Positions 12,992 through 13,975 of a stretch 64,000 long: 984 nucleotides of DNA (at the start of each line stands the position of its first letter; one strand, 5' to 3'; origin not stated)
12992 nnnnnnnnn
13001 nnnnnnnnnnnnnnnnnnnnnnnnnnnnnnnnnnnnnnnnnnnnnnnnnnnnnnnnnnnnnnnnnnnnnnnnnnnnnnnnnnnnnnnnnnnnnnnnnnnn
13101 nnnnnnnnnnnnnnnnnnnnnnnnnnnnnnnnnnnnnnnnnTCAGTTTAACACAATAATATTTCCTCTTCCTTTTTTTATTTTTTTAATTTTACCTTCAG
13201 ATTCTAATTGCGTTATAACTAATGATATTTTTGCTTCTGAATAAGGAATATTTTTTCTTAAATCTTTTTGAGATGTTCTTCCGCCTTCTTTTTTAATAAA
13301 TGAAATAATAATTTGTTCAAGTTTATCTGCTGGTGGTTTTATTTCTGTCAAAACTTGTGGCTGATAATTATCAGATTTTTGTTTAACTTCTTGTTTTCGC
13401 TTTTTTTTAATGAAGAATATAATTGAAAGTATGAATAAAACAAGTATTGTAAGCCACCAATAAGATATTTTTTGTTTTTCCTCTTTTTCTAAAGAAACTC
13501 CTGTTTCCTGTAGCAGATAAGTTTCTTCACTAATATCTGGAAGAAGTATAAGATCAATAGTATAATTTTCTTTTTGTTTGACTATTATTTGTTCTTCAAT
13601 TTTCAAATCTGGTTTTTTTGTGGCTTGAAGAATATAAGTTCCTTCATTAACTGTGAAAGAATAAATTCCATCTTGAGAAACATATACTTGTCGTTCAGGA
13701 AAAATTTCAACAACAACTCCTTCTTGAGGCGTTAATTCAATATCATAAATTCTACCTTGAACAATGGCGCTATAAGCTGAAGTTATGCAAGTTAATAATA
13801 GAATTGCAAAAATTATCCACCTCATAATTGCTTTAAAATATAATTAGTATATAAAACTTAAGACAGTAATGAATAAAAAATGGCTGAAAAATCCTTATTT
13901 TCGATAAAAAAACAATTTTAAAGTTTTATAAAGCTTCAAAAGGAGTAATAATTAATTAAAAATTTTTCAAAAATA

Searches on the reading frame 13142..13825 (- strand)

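Call 46: search_protein_families(library=pfam, proteins=[window:13142-13825:-], max_evalue=0.001)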
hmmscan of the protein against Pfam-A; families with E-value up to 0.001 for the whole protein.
window:13142-13825:- (227 aa): 2 families
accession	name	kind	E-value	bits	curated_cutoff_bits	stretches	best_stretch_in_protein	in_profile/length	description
PF24034.1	DUF7343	-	7.6e-16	58.2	27.6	1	170-226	5-61/62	Domain of unknown function (DUF7343)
PF13620.12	CarboxypepD_reg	-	0.00043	21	32.3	1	22-92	2-79/82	Carboxypeptidase regulatory-like domain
